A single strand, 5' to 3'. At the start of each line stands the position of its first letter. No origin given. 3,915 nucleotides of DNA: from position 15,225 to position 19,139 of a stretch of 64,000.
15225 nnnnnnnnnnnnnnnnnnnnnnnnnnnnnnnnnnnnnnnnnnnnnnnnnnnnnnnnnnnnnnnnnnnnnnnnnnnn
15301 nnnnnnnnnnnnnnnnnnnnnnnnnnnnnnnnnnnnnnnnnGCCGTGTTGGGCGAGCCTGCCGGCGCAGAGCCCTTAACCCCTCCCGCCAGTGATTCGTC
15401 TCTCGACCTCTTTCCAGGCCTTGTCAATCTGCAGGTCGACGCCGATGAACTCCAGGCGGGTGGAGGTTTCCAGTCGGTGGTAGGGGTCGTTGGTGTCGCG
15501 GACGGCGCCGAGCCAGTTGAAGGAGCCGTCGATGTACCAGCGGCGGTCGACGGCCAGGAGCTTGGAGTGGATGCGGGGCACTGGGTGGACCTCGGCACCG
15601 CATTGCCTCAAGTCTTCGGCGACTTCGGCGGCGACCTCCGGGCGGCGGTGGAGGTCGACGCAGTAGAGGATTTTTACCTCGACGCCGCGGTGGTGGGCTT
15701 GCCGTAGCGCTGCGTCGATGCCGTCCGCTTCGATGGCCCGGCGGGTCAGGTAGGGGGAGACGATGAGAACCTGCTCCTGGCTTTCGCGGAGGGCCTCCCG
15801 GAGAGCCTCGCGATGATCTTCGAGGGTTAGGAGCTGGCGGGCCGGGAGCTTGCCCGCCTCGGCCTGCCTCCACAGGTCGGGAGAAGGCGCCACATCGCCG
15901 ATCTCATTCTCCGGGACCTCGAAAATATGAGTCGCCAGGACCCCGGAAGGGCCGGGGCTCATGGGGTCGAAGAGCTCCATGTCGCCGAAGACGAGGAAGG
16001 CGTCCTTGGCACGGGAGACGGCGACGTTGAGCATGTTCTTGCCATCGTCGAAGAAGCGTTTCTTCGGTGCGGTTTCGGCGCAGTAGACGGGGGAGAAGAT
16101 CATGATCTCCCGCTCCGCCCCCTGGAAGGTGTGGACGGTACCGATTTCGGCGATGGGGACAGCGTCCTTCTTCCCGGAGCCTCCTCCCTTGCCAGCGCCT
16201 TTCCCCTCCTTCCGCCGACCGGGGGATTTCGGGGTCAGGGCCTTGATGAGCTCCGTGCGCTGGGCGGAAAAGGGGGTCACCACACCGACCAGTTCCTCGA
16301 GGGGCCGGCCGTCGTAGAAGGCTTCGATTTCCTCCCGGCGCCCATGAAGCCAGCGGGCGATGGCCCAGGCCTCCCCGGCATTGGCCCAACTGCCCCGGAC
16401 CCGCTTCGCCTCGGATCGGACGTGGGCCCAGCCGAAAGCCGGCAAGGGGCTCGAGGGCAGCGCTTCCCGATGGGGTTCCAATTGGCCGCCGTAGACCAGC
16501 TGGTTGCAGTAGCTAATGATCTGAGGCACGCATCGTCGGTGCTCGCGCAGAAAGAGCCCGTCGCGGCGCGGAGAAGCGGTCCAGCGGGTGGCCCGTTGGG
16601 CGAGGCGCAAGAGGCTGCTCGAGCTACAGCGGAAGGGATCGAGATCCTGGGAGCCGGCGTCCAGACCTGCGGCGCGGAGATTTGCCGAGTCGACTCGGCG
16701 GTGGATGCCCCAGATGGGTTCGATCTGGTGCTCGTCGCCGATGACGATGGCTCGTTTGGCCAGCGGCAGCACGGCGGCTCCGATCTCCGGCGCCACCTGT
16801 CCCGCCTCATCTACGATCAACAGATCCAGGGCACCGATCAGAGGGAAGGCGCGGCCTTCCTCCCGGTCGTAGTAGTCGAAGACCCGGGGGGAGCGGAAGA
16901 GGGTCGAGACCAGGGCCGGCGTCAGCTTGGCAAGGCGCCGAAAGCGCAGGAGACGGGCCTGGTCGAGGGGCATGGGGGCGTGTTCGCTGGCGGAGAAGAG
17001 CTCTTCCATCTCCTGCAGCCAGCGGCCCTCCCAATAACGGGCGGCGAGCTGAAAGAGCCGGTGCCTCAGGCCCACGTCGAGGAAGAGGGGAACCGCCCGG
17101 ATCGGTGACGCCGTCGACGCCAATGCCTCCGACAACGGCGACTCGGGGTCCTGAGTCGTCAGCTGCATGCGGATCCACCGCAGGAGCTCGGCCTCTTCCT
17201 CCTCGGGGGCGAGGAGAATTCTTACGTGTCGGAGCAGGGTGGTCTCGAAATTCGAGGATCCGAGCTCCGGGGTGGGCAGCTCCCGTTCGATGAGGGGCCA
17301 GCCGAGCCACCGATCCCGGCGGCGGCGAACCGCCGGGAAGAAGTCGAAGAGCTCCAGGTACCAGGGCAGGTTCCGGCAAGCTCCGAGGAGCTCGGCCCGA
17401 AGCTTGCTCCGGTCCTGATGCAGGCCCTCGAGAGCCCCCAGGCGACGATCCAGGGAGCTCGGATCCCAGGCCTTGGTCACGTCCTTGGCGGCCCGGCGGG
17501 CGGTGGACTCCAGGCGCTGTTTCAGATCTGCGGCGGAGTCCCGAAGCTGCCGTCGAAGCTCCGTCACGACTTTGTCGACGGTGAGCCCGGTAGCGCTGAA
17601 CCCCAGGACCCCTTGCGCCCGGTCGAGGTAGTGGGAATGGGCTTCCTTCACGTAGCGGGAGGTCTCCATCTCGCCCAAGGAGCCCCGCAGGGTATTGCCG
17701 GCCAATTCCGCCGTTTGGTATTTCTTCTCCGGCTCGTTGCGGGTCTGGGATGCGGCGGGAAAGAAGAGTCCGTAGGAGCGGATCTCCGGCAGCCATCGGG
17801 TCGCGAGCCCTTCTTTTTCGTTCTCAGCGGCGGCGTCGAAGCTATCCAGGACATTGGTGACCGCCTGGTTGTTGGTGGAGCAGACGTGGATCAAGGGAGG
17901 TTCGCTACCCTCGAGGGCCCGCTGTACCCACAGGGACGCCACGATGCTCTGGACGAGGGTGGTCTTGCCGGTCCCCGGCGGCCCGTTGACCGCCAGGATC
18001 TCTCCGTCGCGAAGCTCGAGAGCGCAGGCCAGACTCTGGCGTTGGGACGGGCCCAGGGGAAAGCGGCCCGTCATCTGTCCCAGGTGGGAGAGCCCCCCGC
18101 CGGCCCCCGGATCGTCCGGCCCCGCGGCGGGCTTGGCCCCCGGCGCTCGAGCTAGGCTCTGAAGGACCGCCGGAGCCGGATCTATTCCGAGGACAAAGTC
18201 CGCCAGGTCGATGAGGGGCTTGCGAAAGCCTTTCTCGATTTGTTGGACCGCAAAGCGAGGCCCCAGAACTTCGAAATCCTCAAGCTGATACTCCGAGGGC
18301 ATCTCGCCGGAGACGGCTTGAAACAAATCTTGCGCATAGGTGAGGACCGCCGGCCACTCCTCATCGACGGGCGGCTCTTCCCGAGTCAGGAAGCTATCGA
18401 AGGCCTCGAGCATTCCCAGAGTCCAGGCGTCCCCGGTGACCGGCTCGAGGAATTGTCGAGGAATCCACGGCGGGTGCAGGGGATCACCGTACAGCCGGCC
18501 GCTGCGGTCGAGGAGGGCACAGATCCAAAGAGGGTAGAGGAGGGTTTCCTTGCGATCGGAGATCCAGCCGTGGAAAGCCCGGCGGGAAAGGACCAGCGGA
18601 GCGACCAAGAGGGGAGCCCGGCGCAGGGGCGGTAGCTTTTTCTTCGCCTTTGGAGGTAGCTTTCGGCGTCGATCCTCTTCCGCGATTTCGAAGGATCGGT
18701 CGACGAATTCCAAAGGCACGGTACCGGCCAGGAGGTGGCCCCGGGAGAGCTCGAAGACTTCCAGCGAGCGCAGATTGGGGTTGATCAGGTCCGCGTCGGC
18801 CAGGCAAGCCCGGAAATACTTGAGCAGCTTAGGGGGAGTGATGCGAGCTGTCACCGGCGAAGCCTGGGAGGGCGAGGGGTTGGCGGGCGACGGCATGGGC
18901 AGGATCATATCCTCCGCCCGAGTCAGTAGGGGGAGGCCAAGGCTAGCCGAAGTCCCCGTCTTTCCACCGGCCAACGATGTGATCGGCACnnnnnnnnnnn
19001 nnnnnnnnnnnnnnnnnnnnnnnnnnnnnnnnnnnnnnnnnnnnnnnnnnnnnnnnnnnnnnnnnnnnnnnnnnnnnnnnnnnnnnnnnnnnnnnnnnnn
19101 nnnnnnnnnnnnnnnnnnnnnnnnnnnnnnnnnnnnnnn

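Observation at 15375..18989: Single-polypeptide Upf1/DNA2-like SF1 helicase fused to a PLD (HKD) nuclease: candidate anti-phage/anti-plasmid effector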

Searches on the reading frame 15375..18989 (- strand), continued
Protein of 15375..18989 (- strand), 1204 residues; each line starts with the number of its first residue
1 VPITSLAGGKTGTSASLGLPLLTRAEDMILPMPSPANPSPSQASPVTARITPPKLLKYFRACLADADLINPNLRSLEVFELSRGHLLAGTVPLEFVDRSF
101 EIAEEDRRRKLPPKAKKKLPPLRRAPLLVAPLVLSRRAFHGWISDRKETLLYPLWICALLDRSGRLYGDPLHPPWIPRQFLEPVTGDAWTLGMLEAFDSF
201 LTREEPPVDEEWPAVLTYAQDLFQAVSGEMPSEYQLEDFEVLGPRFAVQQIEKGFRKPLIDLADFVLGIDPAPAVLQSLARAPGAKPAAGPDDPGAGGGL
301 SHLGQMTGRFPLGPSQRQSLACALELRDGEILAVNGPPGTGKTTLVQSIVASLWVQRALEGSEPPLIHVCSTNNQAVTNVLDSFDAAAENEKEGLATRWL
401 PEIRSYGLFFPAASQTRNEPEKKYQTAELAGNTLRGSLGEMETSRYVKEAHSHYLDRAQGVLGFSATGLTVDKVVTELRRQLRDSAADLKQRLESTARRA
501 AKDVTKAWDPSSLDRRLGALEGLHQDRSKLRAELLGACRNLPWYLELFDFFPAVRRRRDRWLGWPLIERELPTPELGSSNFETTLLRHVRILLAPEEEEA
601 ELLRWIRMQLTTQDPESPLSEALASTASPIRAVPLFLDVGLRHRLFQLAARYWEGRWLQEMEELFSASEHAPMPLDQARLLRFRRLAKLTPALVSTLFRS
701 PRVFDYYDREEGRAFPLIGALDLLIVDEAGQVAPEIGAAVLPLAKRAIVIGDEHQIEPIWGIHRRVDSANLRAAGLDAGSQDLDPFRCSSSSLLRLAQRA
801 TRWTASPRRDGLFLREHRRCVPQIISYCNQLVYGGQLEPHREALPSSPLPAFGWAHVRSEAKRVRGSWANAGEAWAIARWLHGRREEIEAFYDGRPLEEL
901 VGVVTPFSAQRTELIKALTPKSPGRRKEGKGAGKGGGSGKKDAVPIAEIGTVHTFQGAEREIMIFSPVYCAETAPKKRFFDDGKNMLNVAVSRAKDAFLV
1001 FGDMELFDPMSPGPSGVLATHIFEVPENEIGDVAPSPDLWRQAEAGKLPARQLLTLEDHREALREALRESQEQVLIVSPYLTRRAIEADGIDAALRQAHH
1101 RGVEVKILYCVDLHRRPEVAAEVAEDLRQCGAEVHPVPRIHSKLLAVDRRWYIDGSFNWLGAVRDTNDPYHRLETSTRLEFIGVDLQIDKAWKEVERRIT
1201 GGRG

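Call 74: find_encoding_contigs(protein=P0005, flank=8000, max_places=2)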
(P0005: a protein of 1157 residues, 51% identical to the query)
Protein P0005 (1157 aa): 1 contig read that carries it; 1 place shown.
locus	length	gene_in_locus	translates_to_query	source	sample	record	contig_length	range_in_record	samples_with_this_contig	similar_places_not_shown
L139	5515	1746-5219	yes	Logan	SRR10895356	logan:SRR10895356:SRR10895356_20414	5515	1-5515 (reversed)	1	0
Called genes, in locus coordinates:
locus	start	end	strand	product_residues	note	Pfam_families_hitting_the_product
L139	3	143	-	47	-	?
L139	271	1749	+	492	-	PF01011:PQQ (faint), PF13360:PQQ_2, PF13570:Beta-prop_ACSF4 (faint), PF13360:PQQ_2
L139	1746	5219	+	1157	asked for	PF13086:AAA_11 (weak), PF13604:AAA_30 (faint), PF13087:AAA_12, PF13091:PLDc_2 (weak)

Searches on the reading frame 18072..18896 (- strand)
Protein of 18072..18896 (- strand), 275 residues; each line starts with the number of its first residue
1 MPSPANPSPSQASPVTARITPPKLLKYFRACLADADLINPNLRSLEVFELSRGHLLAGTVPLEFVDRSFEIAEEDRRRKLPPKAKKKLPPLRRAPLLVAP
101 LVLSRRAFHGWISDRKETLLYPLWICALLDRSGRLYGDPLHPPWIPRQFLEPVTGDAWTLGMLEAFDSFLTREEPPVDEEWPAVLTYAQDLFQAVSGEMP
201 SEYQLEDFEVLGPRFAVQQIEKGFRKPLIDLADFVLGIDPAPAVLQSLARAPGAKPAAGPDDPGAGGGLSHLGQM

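Call 49: predict_structure(alignment_id=A2)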
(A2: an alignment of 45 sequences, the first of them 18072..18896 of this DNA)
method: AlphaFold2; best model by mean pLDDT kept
length: 275 residues; sequences in the alignment: 45
mean_pLDDT: 88.3   pTM: 0.78
mean pLDDT of the five models: 88.3, 87.9, 87.1, 86.9, 86.0
residues with pLDDT >= 90: 180; 70-90: 60; 50-70: 33; < 50: 2
segments of 3 or more residues with pLDDT < 50: none
pLDDT, mean of each block of 10 residues (from residue 1): 67 75 88 78 94 98 98 96 95 98 87 72 97 96 94 91 94 90 98 98 95 95 80 93 92 78 66 53
secondary structure, 60 per line:
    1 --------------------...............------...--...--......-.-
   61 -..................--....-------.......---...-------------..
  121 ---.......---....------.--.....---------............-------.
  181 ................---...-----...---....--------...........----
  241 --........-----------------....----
elements in order: H21-35 E47-49 H52-57 H62-79 H82-85 E93-99 E103-105 E124-130 E134-137 H163-172 H181-196 E208-210 E214-217 H226-236 H243-250 H268-271

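Call 62: fold_search(model_id=the predicted structure, library=viral)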
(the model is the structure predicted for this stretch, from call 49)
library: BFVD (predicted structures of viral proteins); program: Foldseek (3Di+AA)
matches with E <= 10: 134; with E <= 0.001: 0
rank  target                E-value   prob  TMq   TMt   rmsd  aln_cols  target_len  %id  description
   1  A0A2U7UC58            1.9e-01  0.05  0.08  0.10  24.2       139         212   14  DUF3592 domain-containing protein [Pandoravirus neocaledonia]
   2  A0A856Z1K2            2.2e-01  0.02  0.10  0.08  19.5       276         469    9  PNP868R 1 [African swine fever virus]
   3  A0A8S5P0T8            3.0e-01  0.16  0.24  0.17  12.3       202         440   11  AAA domain protein [Myoviridae sp. ctakU3]
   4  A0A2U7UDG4            3.2e-01  0.09  0.20  0.10  19.0       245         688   11  Uncharacterized protein [Pandoravirus neocaledonia]
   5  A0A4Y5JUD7            3.2e-01  0.05  0.12  0.15  22.8       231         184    9  Uncharacterized protein [Pseudomonas phage vB_PaeM_PA5oct]
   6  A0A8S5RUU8            3.6e-01  0.06  0.12  0.10  16.8       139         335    9  DEDDh [Siphoviridae sp. ctHip2]
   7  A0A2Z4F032            3.8e-01  0.11  0.16  0.17  15.5       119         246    8  (no name in the UniProt tables at hand)
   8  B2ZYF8                6.5e-01  0.06  0.14  0.18  12.7       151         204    7  Uncharacterized protein [Ralstonia phage phiRSL1]
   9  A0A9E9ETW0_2          7.3e-01  0.05  0.15  0.04  21.2       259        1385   12  (no name in the UniProt tables at hand)
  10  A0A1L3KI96            8.8e-01  0.03  0.14  0.08  17.1       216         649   12  Uncharacterized protein [Beihai levi-like virus 12]
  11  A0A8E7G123            9.3e-01  0.02  0.09  0.11  18.7       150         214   10  (no name in the UniProt tables at hand)
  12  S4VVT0                1.1e+00  0.05  0.17  0.12  17.3       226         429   10  Ankyrin repeat domain containing protein [Pandoravirus salinus]
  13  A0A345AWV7            1.1e+00  0.02  0.12  0.04  18.1       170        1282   13  (no name in the UniProt tables at hand)
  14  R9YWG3                1.1e+00  0.02  0.09  0.10  20.1       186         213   10  Nonstructural protein 3 [Acheta domestica densovirus]
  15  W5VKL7                1.2e+00  0.02  0.10  0.10  19.6       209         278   10  ORF-64 [Buzura suppressaria nuclear polyhedrosis virus]
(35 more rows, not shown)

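Call 70: search_protein_representatives(protein=window:18072-18896:-)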
Query: 275 residues. Proteins with E-value up to 0.001 (for the whole library): 275; up to 1e-10: 73; up to 1e-30: 5. The best 150 are listed.
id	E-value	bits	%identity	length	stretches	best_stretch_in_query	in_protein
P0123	1.1e-99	349.5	63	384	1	12-274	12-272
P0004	4.5e-99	347.6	62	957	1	8-275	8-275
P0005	2.6e-60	220.4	45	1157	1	19-275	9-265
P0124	1.3e-31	126.2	40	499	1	24-275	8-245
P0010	2.4e-31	125.3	34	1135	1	24-275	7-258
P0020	2.1e-28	115.6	40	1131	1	17-275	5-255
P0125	1.4e-24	103.1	39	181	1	24-197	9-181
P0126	1.7e-24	102.8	32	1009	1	24-264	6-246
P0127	6.5e-24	100.9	36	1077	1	21-275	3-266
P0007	2.5e-23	99.0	35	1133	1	19-275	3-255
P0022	6.4e-21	91.1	34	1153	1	24-261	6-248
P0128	9.9e-21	90.5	32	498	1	17-272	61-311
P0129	3.6e-20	88.6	30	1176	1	22-255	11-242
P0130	2.9e-19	85.7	30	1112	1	17-237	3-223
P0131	7.2e-19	84.4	30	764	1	26-274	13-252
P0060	2.1e-10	56.6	30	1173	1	24-235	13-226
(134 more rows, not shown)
